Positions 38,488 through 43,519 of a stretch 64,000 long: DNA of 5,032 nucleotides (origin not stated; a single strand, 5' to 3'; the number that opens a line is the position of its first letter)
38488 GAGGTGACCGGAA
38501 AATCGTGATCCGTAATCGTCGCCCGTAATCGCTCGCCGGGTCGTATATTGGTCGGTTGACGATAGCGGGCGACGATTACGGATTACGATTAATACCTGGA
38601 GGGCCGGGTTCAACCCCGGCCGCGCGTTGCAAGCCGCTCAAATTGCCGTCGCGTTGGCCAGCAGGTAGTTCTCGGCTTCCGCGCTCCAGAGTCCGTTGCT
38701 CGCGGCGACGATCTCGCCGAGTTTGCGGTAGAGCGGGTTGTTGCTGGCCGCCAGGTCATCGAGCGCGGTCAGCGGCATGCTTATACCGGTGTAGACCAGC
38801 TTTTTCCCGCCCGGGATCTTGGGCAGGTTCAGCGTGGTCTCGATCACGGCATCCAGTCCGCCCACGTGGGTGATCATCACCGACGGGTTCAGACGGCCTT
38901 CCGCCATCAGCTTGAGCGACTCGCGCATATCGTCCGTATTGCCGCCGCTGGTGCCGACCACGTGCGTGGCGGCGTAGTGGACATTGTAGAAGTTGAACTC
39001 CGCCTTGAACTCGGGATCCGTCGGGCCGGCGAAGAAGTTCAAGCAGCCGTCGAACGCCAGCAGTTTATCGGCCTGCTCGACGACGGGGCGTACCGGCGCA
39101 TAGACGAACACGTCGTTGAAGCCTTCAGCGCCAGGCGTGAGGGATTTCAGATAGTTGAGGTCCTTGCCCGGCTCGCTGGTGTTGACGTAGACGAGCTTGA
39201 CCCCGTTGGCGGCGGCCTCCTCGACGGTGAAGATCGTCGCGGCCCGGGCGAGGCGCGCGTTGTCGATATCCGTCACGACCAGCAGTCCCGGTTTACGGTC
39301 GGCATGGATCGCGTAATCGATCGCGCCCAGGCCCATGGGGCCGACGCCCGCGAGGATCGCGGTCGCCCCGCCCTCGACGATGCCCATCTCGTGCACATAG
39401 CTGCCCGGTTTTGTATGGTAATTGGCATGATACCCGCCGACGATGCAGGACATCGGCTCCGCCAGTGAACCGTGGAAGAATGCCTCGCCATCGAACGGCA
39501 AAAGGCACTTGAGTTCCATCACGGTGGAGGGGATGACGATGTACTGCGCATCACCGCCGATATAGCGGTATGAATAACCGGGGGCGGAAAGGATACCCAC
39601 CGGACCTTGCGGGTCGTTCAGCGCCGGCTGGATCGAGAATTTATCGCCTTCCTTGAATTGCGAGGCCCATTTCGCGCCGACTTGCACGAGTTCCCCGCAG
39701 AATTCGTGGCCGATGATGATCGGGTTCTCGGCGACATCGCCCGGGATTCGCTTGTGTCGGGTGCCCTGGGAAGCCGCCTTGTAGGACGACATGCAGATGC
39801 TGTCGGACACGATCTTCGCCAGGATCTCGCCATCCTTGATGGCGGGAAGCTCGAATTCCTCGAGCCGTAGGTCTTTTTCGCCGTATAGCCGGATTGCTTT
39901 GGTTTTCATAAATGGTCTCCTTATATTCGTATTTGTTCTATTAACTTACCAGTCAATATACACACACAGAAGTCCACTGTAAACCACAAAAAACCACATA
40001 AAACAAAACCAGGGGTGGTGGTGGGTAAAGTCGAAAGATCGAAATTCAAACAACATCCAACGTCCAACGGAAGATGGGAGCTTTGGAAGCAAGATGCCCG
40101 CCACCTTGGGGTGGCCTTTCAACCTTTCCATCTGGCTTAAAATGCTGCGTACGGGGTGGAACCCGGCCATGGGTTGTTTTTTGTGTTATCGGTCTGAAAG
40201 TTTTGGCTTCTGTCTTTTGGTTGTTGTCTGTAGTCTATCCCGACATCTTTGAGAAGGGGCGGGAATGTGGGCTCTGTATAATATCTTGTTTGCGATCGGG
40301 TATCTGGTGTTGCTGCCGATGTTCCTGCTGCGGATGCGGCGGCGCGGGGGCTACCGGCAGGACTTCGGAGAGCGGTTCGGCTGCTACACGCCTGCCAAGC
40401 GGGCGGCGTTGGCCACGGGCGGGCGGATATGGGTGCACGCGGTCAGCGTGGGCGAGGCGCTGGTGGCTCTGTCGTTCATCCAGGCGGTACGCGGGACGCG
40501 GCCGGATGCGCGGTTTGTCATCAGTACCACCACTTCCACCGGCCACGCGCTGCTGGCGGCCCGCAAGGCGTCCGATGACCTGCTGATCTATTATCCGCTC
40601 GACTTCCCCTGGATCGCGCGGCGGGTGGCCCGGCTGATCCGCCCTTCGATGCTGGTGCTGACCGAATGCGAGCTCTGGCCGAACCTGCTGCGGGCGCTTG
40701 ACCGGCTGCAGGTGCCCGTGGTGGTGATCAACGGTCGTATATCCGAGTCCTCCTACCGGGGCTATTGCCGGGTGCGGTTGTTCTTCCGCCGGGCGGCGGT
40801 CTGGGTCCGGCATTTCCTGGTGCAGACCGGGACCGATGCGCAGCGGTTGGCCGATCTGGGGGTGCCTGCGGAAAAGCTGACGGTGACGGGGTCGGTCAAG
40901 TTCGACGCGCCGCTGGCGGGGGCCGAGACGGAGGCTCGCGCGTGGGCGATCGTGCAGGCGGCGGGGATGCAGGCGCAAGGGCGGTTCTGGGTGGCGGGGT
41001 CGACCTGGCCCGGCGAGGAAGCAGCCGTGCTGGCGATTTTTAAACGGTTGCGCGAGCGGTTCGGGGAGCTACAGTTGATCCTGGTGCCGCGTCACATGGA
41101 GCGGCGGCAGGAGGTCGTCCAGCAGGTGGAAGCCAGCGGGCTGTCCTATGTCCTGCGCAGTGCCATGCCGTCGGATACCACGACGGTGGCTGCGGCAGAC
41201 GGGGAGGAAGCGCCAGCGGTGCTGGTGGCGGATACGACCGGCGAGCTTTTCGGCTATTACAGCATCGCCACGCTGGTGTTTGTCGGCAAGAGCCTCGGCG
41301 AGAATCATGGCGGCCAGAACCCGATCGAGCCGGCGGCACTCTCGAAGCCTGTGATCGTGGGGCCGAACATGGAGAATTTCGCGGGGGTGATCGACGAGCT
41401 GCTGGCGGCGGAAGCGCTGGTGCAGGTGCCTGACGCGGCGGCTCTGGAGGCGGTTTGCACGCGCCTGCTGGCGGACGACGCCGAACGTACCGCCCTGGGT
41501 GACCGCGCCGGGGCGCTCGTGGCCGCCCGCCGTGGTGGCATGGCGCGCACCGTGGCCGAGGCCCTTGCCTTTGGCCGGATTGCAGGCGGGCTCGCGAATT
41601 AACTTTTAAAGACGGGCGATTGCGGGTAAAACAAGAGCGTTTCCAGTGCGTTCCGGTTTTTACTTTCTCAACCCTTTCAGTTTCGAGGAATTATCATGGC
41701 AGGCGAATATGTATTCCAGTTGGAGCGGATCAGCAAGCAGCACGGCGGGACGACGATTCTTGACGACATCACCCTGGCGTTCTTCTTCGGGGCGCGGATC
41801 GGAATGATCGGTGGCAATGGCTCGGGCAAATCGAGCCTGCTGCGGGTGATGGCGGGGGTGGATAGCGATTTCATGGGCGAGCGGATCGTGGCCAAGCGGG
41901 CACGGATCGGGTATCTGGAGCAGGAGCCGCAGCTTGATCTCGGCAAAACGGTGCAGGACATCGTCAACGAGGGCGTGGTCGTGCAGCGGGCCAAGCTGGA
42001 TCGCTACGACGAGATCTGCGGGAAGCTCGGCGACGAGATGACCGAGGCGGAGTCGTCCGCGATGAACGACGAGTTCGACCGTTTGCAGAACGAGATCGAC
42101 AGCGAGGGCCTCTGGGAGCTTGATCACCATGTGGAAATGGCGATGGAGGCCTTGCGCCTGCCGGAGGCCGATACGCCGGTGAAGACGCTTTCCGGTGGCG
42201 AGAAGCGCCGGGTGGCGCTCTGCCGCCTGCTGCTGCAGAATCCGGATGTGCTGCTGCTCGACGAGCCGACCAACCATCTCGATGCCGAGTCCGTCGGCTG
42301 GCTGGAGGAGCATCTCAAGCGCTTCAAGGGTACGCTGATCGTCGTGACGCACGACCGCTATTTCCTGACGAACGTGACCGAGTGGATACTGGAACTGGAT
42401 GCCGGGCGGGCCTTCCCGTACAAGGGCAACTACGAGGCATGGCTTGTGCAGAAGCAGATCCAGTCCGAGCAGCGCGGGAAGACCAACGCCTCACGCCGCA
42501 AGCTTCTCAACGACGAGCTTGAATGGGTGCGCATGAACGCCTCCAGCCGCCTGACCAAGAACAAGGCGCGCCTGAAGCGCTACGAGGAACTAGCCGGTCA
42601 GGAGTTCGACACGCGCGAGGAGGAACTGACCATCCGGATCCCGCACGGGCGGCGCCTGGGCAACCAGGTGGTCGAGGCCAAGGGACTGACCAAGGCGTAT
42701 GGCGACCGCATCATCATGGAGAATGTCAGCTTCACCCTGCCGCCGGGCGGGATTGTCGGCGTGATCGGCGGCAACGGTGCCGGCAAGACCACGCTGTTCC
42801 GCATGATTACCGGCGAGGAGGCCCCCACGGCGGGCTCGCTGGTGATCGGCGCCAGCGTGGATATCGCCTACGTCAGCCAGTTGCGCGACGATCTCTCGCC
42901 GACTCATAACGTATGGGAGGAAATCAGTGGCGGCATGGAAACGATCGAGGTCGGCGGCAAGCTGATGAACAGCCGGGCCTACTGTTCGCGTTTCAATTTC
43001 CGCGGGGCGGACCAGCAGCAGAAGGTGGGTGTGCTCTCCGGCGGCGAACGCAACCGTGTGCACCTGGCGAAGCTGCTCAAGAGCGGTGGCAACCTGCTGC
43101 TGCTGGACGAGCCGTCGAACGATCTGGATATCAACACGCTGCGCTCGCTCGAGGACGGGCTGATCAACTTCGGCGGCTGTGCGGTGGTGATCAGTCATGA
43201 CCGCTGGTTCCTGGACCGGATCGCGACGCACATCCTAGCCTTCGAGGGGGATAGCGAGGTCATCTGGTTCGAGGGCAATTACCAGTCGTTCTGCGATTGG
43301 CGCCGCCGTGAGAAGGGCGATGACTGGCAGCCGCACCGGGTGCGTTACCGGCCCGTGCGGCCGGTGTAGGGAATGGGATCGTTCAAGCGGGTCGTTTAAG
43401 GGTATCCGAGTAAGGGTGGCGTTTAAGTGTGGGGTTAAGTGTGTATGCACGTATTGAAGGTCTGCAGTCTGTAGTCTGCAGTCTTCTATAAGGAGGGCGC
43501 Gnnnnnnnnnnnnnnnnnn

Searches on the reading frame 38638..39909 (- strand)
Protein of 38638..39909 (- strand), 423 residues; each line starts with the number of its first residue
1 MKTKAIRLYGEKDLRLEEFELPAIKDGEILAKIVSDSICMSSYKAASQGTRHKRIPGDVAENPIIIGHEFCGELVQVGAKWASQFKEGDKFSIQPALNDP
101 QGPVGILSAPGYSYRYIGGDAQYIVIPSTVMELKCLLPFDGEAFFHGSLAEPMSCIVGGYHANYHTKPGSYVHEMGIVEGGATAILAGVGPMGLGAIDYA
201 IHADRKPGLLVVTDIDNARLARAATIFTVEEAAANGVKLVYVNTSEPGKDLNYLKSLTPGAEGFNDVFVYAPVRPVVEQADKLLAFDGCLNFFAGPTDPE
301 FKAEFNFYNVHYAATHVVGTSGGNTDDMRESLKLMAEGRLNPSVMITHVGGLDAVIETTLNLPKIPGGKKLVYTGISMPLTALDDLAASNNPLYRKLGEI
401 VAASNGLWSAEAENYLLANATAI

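Call 51: search_protein_families(library=pfam, proteins=[window:38638-39909:-], max_evalue=0.001)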
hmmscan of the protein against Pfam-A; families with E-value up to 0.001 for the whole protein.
window:38638-39909:- (423 aa): 2 families
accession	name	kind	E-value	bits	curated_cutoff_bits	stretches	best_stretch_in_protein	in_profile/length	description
PF08240.17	ADH_N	-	6.4e-09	36.5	23.5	1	26-129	2-97/104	Alcohol dehydrogenase GroES-like domain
PF00107.32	ADH_zinc_N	-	1.4e-08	35.2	31.8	1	191-336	1-128/129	Zinc-binding dehydrogenase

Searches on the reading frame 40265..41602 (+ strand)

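Call 51: search_protein_families(library=pfam, proteins=[window:40265-41602:+], max_evalue=0.001)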
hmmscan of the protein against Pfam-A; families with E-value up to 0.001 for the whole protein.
window:40265-41602:+ (445 aa): 2 families
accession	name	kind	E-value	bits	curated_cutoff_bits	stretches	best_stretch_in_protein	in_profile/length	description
PF04413.22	Glycos_transf_N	-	9.4e-57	191.9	23.9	1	33-215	2-179/179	3-Deoxy-D-manno-octulosonic-acid transferase (kdotransferase)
PF00534.26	Glycos_transf_1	-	0.00041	20.4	26.4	0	330-415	88-169/172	Glycosyl transferases group 1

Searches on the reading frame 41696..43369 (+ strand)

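Call 50: search_protein_families(library=pfam, proteins=[window:41696-43369:+], max_evalue=0.001)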
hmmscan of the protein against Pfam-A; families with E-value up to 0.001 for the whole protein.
window:41696-43369:+ (557 aa): 10 families
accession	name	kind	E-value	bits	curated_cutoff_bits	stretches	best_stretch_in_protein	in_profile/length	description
PF00005.33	ABC_tran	-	2.8e-51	174.2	25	2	22-193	1-137/137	ABC transporter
PF13304.12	AAA_21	-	7.2e-14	53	27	0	163-223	236-302/304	AAA domain, putative AbiEii toxin, Type IV TA system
PF12848.13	ABC_tran_Xtn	-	1.3e-12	48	25.9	1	232-305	1-76/85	ABC transporter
PF02463.25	SMC_N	-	2.8e-08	33.9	40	0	155-229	127-207/220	RecF/RecN/SMC N terminal domain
PF13166.12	AAA_13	-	7.1e-05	22.1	36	0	128-263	461-604/713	AAA domain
PF13555.12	AAA_29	-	0.00018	21.7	27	0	345-368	16-39/61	P-loop containing region of AAA domain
PF13521.12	AAA_28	-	0.00039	21.1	27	0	34-65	1-28/164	AAA domain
PF00006.31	ATP-synt_ab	-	0.00041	20.5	29.5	0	344-375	7-38/213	ATP synthase alpha/beta family, nucleotide-binding domain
PF01926.29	MMR_HSR1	-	0.00067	20.2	21.9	0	354-379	2-27/113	50S ribosome-binding GTPase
PF00350.29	Dynamin_N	-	0.00082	19.9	27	0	35-189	1-107/168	Dynamin family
